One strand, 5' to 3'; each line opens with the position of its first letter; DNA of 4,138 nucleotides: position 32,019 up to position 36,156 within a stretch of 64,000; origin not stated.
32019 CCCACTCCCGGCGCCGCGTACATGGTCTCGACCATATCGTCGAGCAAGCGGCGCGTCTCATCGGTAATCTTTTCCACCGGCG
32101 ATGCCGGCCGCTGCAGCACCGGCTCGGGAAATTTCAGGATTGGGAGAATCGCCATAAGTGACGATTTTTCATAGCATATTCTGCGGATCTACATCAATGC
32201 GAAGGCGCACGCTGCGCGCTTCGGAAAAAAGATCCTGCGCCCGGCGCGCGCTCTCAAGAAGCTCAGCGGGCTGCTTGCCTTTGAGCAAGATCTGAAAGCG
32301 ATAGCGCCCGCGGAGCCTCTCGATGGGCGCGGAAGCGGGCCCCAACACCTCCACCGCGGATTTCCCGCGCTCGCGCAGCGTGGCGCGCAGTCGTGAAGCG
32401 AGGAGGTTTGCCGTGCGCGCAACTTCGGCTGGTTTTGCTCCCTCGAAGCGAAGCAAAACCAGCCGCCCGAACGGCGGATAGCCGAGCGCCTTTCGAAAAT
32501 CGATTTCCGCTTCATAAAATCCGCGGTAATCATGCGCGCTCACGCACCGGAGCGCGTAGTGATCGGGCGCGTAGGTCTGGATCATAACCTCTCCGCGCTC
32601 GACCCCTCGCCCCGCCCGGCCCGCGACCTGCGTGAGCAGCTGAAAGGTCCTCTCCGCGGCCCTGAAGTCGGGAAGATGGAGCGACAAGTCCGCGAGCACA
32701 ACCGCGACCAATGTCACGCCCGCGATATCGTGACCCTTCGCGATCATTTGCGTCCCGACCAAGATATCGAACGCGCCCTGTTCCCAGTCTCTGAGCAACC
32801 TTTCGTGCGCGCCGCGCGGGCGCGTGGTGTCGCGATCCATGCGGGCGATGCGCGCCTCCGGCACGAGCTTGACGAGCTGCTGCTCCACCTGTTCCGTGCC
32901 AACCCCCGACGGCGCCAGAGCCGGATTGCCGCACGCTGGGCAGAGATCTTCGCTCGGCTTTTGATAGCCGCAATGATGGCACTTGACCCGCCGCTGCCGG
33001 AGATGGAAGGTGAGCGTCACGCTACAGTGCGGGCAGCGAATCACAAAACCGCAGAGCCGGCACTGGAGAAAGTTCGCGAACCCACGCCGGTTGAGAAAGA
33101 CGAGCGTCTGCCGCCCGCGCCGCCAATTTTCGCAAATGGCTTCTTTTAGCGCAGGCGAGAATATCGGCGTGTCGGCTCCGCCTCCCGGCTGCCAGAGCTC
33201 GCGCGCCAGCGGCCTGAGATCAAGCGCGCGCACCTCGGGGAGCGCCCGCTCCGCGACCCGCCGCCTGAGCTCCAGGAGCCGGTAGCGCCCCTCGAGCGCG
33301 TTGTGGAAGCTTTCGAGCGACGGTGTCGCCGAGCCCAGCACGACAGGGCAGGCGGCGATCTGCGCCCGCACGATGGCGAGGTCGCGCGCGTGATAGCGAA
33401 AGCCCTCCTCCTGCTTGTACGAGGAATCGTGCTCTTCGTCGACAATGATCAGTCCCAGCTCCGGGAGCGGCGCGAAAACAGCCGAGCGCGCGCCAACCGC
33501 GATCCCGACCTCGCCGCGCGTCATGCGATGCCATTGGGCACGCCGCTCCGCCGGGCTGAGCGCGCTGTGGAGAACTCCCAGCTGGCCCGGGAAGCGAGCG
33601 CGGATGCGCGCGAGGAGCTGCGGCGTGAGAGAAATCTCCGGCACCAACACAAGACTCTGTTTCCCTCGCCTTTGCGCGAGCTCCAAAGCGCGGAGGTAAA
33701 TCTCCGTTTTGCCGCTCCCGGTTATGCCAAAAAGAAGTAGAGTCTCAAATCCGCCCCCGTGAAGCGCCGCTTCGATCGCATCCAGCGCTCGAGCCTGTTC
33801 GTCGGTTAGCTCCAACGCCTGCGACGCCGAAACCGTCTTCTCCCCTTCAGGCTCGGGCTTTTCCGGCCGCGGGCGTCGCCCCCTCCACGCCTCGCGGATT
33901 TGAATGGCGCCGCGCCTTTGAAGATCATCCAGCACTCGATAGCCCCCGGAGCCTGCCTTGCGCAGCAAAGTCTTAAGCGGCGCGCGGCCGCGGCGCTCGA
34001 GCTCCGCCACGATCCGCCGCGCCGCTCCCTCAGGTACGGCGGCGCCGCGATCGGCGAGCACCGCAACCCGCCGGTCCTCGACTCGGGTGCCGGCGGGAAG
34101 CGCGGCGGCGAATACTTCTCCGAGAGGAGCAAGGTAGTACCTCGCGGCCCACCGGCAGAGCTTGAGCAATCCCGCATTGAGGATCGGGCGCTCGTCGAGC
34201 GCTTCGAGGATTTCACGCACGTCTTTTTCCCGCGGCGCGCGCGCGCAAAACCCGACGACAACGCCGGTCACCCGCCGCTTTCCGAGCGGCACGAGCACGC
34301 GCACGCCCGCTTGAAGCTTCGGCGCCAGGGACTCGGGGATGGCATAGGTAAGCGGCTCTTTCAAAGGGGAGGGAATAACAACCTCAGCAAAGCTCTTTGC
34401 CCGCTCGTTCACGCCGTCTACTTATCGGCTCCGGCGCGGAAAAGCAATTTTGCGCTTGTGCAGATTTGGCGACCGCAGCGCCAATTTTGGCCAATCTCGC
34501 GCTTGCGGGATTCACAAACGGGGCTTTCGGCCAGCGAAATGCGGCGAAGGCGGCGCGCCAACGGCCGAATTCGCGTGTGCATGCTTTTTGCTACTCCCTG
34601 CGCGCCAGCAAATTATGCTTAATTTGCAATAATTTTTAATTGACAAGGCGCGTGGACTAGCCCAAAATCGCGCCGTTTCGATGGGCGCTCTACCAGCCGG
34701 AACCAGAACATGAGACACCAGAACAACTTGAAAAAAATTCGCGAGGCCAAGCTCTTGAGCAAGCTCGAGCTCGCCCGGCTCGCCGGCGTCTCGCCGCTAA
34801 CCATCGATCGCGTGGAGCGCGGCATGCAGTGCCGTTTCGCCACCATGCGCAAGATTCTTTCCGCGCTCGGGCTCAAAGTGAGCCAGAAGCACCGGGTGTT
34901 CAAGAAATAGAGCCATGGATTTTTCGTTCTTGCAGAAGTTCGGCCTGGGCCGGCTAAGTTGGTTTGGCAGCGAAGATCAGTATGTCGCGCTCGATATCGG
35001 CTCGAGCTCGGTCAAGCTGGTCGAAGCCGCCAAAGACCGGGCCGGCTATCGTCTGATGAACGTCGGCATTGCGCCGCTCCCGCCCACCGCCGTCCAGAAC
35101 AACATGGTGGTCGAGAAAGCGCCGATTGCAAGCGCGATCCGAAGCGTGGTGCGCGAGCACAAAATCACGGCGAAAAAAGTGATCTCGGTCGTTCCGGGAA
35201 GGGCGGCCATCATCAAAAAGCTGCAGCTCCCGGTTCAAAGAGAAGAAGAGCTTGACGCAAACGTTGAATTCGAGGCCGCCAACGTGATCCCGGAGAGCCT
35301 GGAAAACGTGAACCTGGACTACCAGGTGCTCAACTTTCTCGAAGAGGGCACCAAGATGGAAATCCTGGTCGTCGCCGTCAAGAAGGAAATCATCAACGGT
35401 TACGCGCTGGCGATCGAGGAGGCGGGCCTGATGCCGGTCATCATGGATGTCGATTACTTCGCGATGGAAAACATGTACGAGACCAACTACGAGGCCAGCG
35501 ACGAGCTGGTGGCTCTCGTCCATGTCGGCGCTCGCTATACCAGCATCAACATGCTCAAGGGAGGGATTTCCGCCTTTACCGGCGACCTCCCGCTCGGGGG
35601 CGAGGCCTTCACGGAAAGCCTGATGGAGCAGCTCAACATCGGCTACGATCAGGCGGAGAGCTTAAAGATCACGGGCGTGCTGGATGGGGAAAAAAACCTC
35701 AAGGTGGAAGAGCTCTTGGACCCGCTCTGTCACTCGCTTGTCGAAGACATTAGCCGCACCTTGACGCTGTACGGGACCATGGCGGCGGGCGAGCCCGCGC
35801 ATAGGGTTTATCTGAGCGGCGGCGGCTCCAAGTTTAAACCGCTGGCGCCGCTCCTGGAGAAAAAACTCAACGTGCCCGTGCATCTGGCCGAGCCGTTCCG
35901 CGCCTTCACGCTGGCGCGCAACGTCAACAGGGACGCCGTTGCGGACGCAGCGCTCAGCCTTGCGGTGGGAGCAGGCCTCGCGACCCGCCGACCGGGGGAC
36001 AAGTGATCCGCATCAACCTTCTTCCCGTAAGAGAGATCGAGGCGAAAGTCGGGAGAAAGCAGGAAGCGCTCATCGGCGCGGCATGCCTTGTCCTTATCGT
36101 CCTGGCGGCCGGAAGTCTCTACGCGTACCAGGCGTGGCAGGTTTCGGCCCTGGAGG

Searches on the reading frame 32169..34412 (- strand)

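Call 80: search_protein_families(library=pfam, proteins=[window:32169-34412:-], max_evalue=0.00001)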
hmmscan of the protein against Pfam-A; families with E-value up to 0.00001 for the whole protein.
window:32169-34412:- (747 aa): 6 families
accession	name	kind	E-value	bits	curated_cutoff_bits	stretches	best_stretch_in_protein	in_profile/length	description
PF17764.6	PriA_3primeBD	-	1e-28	99.4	22.7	1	10-106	1-96/96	3'DNA-binding domain (3'BD)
PF18074.6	PriA_C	-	7.7e-24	84.8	26.9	1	647-743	1-95/95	Primosomal protein N C-terminal domain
PF00270.35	DEAD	-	7.1e-17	62.1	26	1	212-368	7-163/167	DEAD/DEAH box helicase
PF04851.21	ResIII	-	7.7e-12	45.9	22.5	1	200-365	2-163/164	Type III restriction enzyme, res subunit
PF18319.7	Zn_ribbon_PriA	-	4.6e-11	42.9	26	1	460-486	1-27/27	PriA DNA helicase Cys-rich region (CRR) domain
PF00271.37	Helicase_C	-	3.3e-09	37.4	23.5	1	519-602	39-108/110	Helicase conserved C-terminal domain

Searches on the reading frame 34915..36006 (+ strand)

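Call 80: search_protein_families(library=pfam, proteins=[window:34915-36006:+], max_evalue=0.00001)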
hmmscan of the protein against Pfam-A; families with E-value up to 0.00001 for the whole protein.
window:34915-36006:+ (363 aa): 2 families
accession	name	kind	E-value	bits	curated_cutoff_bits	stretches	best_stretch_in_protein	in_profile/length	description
PF11104.14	PilM_2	-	4.1e-68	230.3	27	1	26-359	2-339/340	Type IV pilus assembly protein PilM;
PF14450.12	FtsA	-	1.1e-09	39.1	31.8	1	200-351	1-126/127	Cell division protein FtsA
